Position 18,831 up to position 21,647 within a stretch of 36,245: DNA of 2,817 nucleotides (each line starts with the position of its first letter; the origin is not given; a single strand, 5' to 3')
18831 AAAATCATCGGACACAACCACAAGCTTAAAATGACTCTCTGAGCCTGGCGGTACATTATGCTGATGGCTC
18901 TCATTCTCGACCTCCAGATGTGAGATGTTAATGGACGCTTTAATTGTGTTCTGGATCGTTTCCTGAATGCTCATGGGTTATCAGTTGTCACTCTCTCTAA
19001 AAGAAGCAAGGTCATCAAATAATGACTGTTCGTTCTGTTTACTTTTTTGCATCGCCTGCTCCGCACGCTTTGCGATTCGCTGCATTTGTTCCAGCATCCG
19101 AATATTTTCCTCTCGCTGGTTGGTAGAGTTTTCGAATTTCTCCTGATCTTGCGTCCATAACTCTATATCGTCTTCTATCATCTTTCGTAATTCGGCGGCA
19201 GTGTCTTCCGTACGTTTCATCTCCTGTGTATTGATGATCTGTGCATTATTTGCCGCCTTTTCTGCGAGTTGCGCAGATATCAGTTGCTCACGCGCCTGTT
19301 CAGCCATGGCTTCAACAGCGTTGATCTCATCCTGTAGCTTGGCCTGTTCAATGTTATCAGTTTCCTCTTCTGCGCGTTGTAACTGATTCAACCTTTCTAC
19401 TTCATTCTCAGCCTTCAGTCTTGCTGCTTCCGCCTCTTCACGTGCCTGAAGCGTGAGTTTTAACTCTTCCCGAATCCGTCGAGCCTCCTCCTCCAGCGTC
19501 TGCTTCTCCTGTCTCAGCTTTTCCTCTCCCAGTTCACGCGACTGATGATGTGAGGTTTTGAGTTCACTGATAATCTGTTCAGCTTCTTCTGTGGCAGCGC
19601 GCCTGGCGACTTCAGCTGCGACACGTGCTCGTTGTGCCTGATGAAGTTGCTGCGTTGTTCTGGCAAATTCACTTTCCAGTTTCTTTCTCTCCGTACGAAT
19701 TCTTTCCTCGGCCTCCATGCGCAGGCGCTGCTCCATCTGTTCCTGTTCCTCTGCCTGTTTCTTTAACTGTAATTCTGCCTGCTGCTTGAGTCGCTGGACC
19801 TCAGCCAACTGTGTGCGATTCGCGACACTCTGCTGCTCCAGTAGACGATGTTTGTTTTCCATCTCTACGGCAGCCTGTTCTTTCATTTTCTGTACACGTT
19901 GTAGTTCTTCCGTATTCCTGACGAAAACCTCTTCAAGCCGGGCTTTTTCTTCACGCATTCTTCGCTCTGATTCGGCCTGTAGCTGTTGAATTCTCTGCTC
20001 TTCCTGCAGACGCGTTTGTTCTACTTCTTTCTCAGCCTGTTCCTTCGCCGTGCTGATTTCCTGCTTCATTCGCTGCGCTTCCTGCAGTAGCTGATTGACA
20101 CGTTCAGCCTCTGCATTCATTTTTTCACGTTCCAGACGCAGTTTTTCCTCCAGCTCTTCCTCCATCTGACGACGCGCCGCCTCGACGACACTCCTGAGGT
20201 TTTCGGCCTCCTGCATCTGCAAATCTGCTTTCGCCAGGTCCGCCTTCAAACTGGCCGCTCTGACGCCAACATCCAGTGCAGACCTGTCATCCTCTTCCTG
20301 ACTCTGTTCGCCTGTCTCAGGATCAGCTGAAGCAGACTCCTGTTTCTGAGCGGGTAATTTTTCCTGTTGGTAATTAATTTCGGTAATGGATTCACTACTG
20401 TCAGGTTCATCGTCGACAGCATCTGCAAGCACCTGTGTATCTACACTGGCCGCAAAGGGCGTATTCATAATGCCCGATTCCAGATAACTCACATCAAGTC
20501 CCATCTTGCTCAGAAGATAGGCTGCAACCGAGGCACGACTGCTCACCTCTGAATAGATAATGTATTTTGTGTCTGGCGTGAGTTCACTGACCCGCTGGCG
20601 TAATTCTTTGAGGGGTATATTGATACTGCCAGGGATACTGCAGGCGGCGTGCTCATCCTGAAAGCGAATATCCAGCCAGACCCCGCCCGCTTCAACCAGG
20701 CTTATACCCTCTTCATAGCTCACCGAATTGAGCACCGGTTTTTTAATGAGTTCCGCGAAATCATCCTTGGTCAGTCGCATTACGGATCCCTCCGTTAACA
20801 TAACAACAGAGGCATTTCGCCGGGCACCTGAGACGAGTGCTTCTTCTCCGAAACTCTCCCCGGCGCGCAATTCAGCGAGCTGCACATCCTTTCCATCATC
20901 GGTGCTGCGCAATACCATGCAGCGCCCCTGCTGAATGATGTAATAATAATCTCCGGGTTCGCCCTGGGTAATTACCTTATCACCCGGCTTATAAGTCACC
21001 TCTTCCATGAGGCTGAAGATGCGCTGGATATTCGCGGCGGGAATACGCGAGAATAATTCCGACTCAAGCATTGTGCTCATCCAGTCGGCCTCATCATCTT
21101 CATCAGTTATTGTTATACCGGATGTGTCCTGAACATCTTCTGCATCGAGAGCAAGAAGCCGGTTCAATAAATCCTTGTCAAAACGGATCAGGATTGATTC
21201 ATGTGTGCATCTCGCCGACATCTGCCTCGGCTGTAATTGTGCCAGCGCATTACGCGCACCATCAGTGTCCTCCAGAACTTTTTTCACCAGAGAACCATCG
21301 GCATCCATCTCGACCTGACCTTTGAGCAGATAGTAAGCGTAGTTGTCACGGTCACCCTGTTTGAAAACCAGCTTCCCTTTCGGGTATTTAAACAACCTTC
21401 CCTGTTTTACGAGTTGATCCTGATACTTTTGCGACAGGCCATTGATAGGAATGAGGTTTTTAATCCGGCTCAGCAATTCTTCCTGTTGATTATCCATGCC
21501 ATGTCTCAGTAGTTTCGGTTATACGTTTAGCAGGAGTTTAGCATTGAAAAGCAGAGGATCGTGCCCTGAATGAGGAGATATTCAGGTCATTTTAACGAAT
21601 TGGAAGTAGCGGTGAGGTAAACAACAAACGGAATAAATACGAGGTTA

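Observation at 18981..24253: Tandem paralogous giant proteins with the architecture CNB-CNB-rhodanese-long coiled coil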

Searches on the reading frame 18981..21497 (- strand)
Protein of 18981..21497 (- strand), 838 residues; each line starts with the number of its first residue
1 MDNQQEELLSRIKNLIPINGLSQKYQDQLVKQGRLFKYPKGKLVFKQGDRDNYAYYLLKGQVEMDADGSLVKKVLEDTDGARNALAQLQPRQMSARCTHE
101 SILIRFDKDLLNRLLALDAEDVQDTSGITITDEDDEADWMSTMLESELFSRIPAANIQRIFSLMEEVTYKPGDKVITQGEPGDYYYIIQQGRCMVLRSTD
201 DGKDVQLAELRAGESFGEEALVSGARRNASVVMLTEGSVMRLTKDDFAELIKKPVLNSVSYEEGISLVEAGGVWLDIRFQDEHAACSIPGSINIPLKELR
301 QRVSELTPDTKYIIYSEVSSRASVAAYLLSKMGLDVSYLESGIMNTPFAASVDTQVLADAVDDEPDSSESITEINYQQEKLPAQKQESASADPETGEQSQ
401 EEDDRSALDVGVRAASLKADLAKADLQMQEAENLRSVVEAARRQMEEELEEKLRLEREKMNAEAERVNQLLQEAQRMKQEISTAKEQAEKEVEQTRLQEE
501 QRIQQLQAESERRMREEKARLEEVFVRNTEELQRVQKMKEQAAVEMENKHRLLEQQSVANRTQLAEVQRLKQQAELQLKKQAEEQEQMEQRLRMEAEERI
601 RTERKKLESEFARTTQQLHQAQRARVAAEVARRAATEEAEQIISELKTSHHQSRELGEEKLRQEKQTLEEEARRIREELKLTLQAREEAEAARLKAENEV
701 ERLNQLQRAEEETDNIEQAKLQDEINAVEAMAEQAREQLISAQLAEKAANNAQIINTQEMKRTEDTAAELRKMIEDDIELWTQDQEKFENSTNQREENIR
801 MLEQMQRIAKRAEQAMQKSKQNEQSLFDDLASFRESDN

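Call 3: search_protein_families(library=pfam, proteins=[window:18981-21497:-], max_evalue=0.1)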
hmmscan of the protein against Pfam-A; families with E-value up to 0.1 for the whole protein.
window:18981-21497:- (838 aa): 2 families
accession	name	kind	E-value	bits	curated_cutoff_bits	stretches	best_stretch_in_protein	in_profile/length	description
PF00027.35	cNMP_binding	-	3.7e-33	113.8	27.5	2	167-252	2-87/89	Cyclic nucleotide-binding domain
PF00581.25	Rhodanese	-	1.1e-12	48.7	22.2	1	266-344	7-97/102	Rhodanese-like domain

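Call 4: search_protein_families(library=ncbifam, proteins=[window:18981-21497:-], max_evalue=0.1)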
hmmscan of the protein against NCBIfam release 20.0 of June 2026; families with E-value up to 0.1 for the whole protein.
window:18981-21497:- (838 aa): 12 families
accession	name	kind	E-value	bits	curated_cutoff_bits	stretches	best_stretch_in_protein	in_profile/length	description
NF008732.0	PRK11753.1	equivalog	1.3e-11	44.4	266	1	155-253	14-113/214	cAMP-activated global transcriptional regulator CRP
NF058543.1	ActPatMycb56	equivalog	8.1e-11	41.3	460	1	147-256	2-110/317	acetyltransferase Pat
NF041163.2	encap_f2b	equivalog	1.2e-09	37.8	400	1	128-253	57-185/450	family 2B encapsulin nanocompartment shell protein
NF050815.1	TransActFtrBCaul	equivalog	7.5e-08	31.9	300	1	6-66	5-65/251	transcriptional activator FtrB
NF007627.0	PRK10287.1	equivalog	3.1e-07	30.6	102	1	270-337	19-88/104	thiosulfate sulfurtransferase PspE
TIGR02981.1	phageshock_pspE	exception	1e-06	29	126.3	1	270-337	17-86/101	thiosulfate sulfurtransferase PspE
NF010499.0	PRK13918.1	equivalog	1.7e-06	27.7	274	1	162-236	10-82/205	CRP/FNR family transcriptional regulator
NF007707.0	PRK10402.1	subfamily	2.6e-05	23.9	180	0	12-63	10-61/226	transcriptional regulator YeiL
NF006444.0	PRK08762.1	equivalog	0.00054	18.7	449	1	256-343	14-104/387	molybdopterin-synthase adenylyltransferase MoeB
NF005646.0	PRK07411.1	equivalog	0.00099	18.3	633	1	272-356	300-387/390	molybdopterin-synthase adenylyltransferase MoeB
TIGR03697.1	NtcA_cyano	equivalog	0.025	14.4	244.95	0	174-228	3-57/193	global nitrogen regulator NtcA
TIGR04271.1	ThiI_C_thiazole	equivalog_domain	0.048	13.7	70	1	257-329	12-88/101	thiazole biosynthesis protein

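Call 7: find_homologous_proteins(query=window:18981-21497:-, max_evalue=0.00001)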
Query window:18981-21497:- (838 aa): 541 proteins with E <= 0.00001 among 8000 candidates; the best 120 are listed.
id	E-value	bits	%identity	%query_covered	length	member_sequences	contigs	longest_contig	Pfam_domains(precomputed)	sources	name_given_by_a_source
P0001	0.0e+0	1714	100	100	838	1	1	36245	PF00581.26,PF00027.36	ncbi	-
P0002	0.0e+0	1209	72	100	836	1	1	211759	PF00581.26,PF00027.36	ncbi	-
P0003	1.3e-169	584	42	73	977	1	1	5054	PF00581.26,PF00027.36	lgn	-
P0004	7.1e-169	582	39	100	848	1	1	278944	PF00581.26,PF00027.36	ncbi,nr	ncbi:MAG: cyclic nucleotide-binding domain-containing protein [Gammaproteobacteria bacterium]|nr:cyc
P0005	8.6e-168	578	41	99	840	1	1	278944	PF00581.26,PF00027.36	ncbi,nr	ncbi:MAG: cyclic nucleotide-binding domain-containing protein [Gammaproteobacteria bacterium]|nr:cyc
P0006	1.1e-167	578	37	98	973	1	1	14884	PF00581.26,PF00027.36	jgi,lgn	-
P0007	7.4e-165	569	38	100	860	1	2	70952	PF00581.26,PF00027.36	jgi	jgi:CRP-like cAMP-binding protein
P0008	2.9e-161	557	39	96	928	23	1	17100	PF00581.26,PF00027.36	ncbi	-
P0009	2.4e-158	547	40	75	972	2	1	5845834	PF00581.26,PF00027.36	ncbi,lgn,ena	-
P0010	1.4e-157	545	39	76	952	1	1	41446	PF00581.26,PF00027.36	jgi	jgi:CRP-like cAMP-binding protein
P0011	1.6e-157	544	43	58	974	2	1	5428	PF00581.26,PF00027.36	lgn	-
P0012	1.4e-156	541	44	57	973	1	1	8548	PF00581.26,PF00027.36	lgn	-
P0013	1.0e-155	538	42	61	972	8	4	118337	PF00581.26,PF00027.36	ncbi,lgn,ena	-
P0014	3.3e-155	537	38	87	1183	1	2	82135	PF00581.26,PF00027.36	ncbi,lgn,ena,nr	ncbi:MAG: cyclic nucleotide-binding domain-containing protein [Gammaproteobacteria bacterium]|nr:cyc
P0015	6.6e-155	536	41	61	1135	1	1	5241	PF00581.26,PF00027.36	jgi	jgi:CRP-like cAMP-binding protein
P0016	1.6e-154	535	37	87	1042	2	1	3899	PF00581.26,PF00027.36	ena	-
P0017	1.7e-154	534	38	73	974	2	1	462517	PF00581.26,PF00027.36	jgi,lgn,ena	-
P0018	2.6e-154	534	40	99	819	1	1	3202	PF00581.26,PF00027.36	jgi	jgi:CRP-like cAMP-binding protein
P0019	5.6e-154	533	40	73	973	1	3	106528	PF00581.26,PF00027.36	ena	-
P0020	1.5e-153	531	39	100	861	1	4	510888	PF00581.26,PF00027.36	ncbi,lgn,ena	-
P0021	3.2e-153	530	41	74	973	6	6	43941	PF00581.26,PF00027.36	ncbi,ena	-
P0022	4.9e-153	530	38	99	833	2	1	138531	PF00581.26,PF00027.36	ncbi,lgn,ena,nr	ncbi:MAG TPA: cyclic nucleotide-binding domain-containing protein [Gammaproteobacteria bacterium]|nr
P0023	2.9e-152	527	41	71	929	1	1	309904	PF00581.26,PF00027.36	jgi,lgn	jgi:CRP-like cAMP-binding protein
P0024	4.8e-152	526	39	99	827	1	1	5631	PF00581.26,PF00027.36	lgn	-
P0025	5.3e-152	526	42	57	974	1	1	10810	PF00581.26,PF00027.36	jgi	-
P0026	6.6e-152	526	39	74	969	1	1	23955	PF00581.26,PF00027.36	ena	-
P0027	7.0e-152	526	40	98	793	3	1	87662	PF00581.26,PF00027.36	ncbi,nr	ncbi:MAG: cyclic nucleotide-binding domain-containing protein [Gammaproteobacteria bacterium]|nr:cyc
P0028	9.4e-152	525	37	99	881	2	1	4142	PF00581.26,PF00027.36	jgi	jgi:CRP-like cAMP-binding protein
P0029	1.0e-151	525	39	98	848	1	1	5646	PF00581.26,PF00027.36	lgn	-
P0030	1.2e-151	525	39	74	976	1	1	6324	PF00581.26,PF00027.36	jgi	-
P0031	1.6e-151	525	38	99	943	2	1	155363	PF00581.26,PF00027.36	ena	-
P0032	1.7e-151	524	38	80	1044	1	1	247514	PF00581.26,PF00027.36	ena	-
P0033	1.9e-151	524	39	97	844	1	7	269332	PF00581.26,PF00027.36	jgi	jgi:CRP-like cAMP-binding protein/rhodanese-related sulfurtransferase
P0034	2.2e-151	524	40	98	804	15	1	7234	PF00581.26,PF00027.36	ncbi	-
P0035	4.0e-151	523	39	83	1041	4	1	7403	PF00581.26,PF00027.36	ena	-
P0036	5.3e-151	523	39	98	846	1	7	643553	PF00581.26,PF00027.36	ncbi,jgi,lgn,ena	-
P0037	7.7e-151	522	40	98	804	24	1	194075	PF00581.26,PF00027.36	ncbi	-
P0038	4.9e-150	520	35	98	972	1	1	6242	PF00581.26,PF00027.36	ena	-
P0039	6.2e-150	519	37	98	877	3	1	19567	PF00581.26,PF00027.36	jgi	jgi:CRP-like cAMP-binding protein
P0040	1.0e-149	519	37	99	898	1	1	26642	PF00581.26,PF00027.36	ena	-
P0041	2.5e-149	517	39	73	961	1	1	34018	PF00581.26,PF00027.36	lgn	-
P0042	5.2e-149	516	39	98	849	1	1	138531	PF00581.26,PF00027.36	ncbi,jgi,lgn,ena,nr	ncbi:MAG TPA: cyclic nucleotide-binding domain-containing protein [Gammaproteobacteria bacterium]|nr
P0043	9.3e-149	515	39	82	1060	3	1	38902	PF00581.26,PF00027.36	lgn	-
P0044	1.0e-148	515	37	99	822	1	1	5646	PF00581.26,PF00027.36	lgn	-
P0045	4.1e-148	513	33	51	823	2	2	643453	PF00581.26,PF00027.36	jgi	-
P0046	4.8e-148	513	36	99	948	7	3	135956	PF00581.26,PF00027.36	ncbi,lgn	ncbi:MAG: cyclic nucleotide-binding domain-containing protein [Gammaproteobacteria bacterium]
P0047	1.4e-147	512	37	99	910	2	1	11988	PF00581.26,PF00027.36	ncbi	-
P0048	1.5e-147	511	39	98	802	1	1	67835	PF00581.26,PF00027.36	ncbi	ncbi:MAG: cyclic nucleotide-binding domain-containing protein [Chromatiales bacterium]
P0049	2.6e-147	511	38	99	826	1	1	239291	PF00581.26,PF00027.36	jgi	jgi:CRP-like cAMP-binding protein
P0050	4.4e-147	510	38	99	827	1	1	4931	PF00581.26,PF00027.36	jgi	jgi:CRP-like cAMP-binding protein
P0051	6.4e-147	509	36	99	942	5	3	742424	PF00581.26,PF00027.36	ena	-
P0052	8.3e-147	509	40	74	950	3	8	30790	PF00581.26,PF00027.36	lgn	-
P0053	9.3e-147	509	36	98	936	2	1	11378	PF00581.26,PF00027.36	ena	-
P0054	1.2e-146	508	39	74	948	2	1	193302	PF00581.26,PF00027.36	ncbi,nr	ncbi:MAG: hypothetical protein NFCOHLIN_01281 [Gammaproteobacteria bacterium]|nr:hypothetical protei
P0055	1.2e-146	508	46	41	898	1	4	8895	PF00581.26,PF00027.36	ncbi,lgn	-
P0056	2.9e-146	507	37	98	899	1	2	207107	PF00581.26,PF00027.36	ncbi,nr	ncbi:MAG: cyclic nucleotide-binding domain-containing protein [Gammaproteobacteria bacterium]|nr:cyc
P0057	3.5e-146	507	36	99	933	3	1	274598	PF00581.26,PF00027.36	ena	-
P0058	8.1e-146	506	38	98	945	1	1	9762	PF00581.26,PF00027.36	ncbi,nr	ncbi:MAG: cyclic nucleotide-binding domain-containing protein [Gammaproteobacteria bacterium]|nr:cyc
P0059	2.0e-145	504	35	99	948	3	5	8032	PF00581.26,PF00027.36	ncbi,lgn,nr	ncbi:MAG: cyclic nucleotide-binding domain-containing protein [Gammaproteobacteria bacterium]|nr:cyc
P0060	4.8e-145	503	37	85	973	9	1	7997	PF00581.26,PF00027.36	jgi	jgi:CRP-like cAMP-binding protein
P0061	1.4e-144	502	35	87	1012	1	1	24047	PF00581.26,PF00027.36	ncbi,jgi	ncbi:MAG: CRP-like cAMP-binding protein [Gammaproteobacteria bacterium]|jgi:CRP-like cAMP-binding pr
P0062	1.6e-144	501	36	99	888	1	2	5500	PF00581.26,PF00027.36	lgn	-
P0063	1.7e-144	501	38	98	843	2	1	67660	PF00581.26,PF00027.36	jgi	jgi:CRP-like cAMP-binding protein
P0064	4.7e-144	500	36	85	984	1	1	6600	PF00581.26,PF00027.36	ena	-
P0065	2.3e-143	498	36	74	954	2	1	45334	PF00581.26,PF00027.36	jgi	-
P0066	3.0e-143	497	38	98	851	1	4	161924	PF00581.26,PF00027.36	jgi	-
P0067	3.6e-143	497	40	74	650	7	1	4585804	PF00581.26,PF00027.36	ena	-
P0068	4.6e-143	497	35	82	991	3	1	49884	PF00581.26,PF00027.36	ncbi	ncbi:MAG: CRP-like cAMP-binding protein [Gammaproteobacteria bacterium]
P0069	2.0e-142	495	41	81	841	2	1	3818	PF00581.26,PF00027.36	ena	-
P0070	2.8e-142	494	42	52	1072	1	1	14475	PF00581.26,PF00027.36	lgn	-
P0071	4.8e-142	493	42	81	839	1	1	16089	PF00581.26,PF00027.36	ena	-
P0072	7.0e-142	493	37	82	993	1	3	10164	PF00581.26,PF00027.36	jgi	jgi:CRP-like cAMP-binding protein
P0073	1.7e-141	491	37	99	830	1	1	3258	PF00581.26,PF00027.36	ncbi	ncbi:MAG: cyclic nucleotide-binding domain-containing protein [Gammaproteobacteria bacterium]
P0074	2.5e-141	491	37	99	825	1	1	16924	PF00581.26,PF00027.36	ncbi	-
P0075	4.9e-141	490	35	89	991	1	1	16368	PF00581.26,PF00027.36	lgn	-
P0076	1.3e-140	489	38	99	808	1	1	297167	PF00581.26,PF00027.36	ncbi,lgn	-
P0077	3.3e-140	487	37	84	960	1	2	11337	PF00581.26,PF00027.36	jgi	-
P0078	3.4e-140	487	38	99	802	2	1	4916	PF00581.26,PF00027.36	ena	-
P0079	3.7e-140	487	40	81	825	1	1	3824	PF00581.26,PF00027.36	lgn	-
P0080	5.1e-140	487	41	81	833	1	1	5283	PF00581.26,PF00027.36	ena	-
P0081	5.3e-140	487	37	74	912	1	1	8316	PF00581.26,PF00027.36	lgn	-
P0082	5.6e-140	486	39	76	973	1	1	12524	PF00581.26,PF00027.36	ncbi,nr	ncbi:MAG: hypothetical protein BMS9Abin01_1509 [Gammaproteobacteria bacterium]|nr:MAG: hypothetical 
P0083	2.6e-139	484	39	74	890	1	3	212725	PF00581.26,PF00027.36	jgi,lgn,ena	jgi:CRP-like cAMP-binding protein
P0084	3.1e-139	484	41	81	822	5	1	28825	PF00581.26,PF00027.36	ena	-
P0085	3.3e-139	484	49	41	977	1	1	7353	PF16031.11,PF00581.26,PF00027.36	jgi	jgi:CRP-like cAMP-binding protein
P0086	3.8e-139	484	37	98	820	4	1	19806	PF00581.26,PF00027.36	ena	-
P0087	4.6e-139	483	37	97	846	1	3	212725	PF00581.26,PF00027.36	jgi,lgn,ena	jgi:CRP-like cAMP-binding protein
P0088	5.3e-139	483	37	98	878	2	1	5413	PF00581.26,PF00027.36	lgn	-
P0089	6.6e-139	483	40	81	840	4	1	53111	PF00581.26,PF00027.36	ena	-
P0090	8.4e-139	483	36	99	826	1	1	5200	PF00581.26,PF00027.36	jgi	-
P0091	8.6e-139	483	33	98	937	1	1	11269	PF00581.26,PF00027.36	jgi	jgi:CRP-like cAMP-binding protein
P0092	1.3e-138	482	37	74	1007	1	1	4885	PF00581.26,PF00027.36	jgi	jgi:CRP-like cAMP-binding protein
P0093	1.3e-138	482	38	99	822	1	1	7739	PF00581.26,PF00027.36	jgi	jgi:CRP-like cAMP-binding protein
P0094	1.5e-138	482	37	99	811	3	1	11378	PF00581.26,PF00027.36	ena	-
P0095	1.6e-138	482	38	99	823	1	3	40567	PF00581.26,PF00027.36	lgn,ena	-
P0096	1.6e-138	482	38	99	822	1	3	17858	PF00581.26,PF00027.36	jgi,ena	-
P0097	1.7e-138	482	37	99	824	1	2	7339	PF00581.26,PF00027.36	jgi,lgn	jgi:CRP-like cAMP-binding protein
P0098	1.9e-138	481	36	98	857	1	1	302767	PF00581.26,PF00027.36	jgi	jgi:CRP-like cAMP-binding protein/rhodanese-related sulfurtransferase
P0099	3.5e-138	480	38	81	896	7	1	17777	PF00581.26,PF00027.36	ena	-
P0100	3.7e-138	480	40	73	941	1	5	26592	PF00581.26,PF00027.36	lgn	-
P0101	5.1e-138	480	37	98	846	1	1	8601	PF00581.26,PF00027.36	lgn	-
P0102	5.7e-138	480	37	99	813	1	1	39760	PF00581.26,PF00027.36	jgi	jgi:CRP-like cAMP-binding protein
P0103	6.0e-138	480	49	40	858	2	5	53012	PF00581.26,PF00027.36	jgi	jgi:CRP-like cAMP-binding protein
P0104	8.2e-138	479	35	99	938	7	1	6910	PF00581.26,PF00027.36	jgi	-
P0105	1.2e-137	479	38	94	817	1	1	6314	PF00581.26,PF00027.36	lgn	-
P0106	1.6e-137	478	38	95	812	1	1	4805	PF00581.26,PF00027.36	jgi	jgi:CRP-like cAMP-binding protein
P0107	2.0e-137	478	38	99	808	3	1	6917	PF00581.26,PF00027.36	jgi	-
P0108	2.1e-137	478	51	40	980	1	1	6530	PF00581.26,PF00027.36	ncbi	-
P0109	2.3e-137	478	37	99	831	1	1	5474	PF00581.26,PF00027.36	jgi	jgi:CRP-like cAMP-binding protein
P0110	2.4e-137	478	50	41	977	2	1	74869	PF00581.26,PF00027.36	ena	-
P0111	3.5e-137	477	35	99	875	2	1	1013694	PF00581.26,PF00027.36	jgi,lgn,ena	-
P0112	7.0e-137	476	49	41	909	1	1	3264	PF00581.26,PF00027.36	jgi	jgi:CRP-like cAMP-binding protein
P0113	1.6e-136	475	50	40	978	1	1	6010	PF00581.26,PF00027.36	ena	-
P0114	3.0e-136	474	38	69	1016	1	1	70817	PF00581.26,PF00027.36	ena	-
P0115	3.7e-136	474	38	99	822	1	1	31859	PF00581.26,PF00027.36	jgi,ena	-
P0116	3.7e-136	474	37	99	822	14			PF00581.26,PF00027.36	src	-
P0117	3.8e-136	474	37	99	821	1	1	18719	PF00581.26,PF00027.36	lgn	-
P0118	5.0e-136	473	38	99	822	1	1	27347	PF00581.26,PF00027.36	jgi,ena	-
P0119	5.6e-136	473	42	63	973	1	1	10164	PF00581.26,PF00027.36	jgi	jgi:CRP-like cAMP-binding protein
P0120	7.2e-136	473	39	80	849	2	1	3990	PF00581.26,PF00027.36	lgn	-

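Call 10: search_solved_structures(query=window:18981-21497:-, max_evalue=0.01, show_alignments=1)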
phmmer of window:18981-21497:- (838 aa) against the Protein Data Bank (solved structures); distinct sequences matched with E-value up to 0.01: 171 (the best 60 are shown).
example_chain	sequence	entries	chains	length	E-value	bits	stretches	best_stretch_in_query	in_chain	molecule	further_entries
5ezr_A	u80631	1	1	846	1e-21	80.6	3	153-273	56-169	cGMP-dependent protein kinase, putative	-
4rz7_A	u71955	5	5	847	1e-21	80.6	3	154-273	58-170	cGMP-dependent protein kinase, putative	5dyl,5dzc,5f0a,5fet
9p74_A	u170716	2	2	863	1.1e-21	80.5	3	152-272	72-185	cGMP-dependent protein kinase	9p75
5dyk_A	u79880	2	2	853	2.9e-20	75.8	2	135-269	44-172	CGMP-dependent protein kinase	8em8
2qvs_B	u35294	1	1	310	2.9e-18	69.2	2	144-237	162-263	cAMP-dependent protein kinase type II-alpha regulatory subunit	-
5jr7_B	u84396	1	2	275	3.6e-18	68.8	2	162-245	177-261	cAMP-dependent protein kinase type I-alpha regulatory subunit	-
1ne4_A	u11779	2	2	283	3.9e-18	68.7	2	162-246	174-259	cAMP-dependent protein kinase type I-alpha regulatory chain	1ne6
1rgs_A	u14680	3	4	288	4e-18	68.7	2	162-247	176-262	CAMP DEPENDENT PROTEIN KINASE | cAMP-dependent protein kinase type I-alpha regulatory chain | cAMP-dependent protein kinase type I-alpha regulatory subunit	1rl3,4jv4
3j4q_B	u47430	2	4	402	4.2e-18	68.6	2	144-242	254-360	cAMP-dependent protein kinase type II-alpha regulatory subunit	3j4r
4din_B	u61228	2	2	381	6.6e-18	68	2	162-246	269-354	cAMP-dependent protein kinase type I-beta regulatory subunit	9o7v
9d2f_b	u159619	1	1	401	6.9e-18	67.9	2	144-237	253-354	cAMP-dependent protein kinase type II-alpha regulatory subunit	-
4mx3_A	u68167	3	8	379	8.5e-18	67.6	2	162-246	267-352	cAMP-dependent protein kinase type I-alpha regulatory subunit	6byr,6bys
4x6r_B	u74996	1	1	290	9.9e-18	67.4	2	145-268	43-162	cAMP-dependent protein kinase type I-alpha regulatory subunit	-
2qcs_B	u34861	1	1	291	9.9e-18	67.4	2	145-268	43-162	cAMP-dependent protein kinase type I-alpha regulatory subunit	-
7lz4_A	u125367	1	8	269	2.3e-17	66.2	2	162-245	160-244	cAMP-dependent protein kinase type I-alpha regulatory subunit, N-terminally processed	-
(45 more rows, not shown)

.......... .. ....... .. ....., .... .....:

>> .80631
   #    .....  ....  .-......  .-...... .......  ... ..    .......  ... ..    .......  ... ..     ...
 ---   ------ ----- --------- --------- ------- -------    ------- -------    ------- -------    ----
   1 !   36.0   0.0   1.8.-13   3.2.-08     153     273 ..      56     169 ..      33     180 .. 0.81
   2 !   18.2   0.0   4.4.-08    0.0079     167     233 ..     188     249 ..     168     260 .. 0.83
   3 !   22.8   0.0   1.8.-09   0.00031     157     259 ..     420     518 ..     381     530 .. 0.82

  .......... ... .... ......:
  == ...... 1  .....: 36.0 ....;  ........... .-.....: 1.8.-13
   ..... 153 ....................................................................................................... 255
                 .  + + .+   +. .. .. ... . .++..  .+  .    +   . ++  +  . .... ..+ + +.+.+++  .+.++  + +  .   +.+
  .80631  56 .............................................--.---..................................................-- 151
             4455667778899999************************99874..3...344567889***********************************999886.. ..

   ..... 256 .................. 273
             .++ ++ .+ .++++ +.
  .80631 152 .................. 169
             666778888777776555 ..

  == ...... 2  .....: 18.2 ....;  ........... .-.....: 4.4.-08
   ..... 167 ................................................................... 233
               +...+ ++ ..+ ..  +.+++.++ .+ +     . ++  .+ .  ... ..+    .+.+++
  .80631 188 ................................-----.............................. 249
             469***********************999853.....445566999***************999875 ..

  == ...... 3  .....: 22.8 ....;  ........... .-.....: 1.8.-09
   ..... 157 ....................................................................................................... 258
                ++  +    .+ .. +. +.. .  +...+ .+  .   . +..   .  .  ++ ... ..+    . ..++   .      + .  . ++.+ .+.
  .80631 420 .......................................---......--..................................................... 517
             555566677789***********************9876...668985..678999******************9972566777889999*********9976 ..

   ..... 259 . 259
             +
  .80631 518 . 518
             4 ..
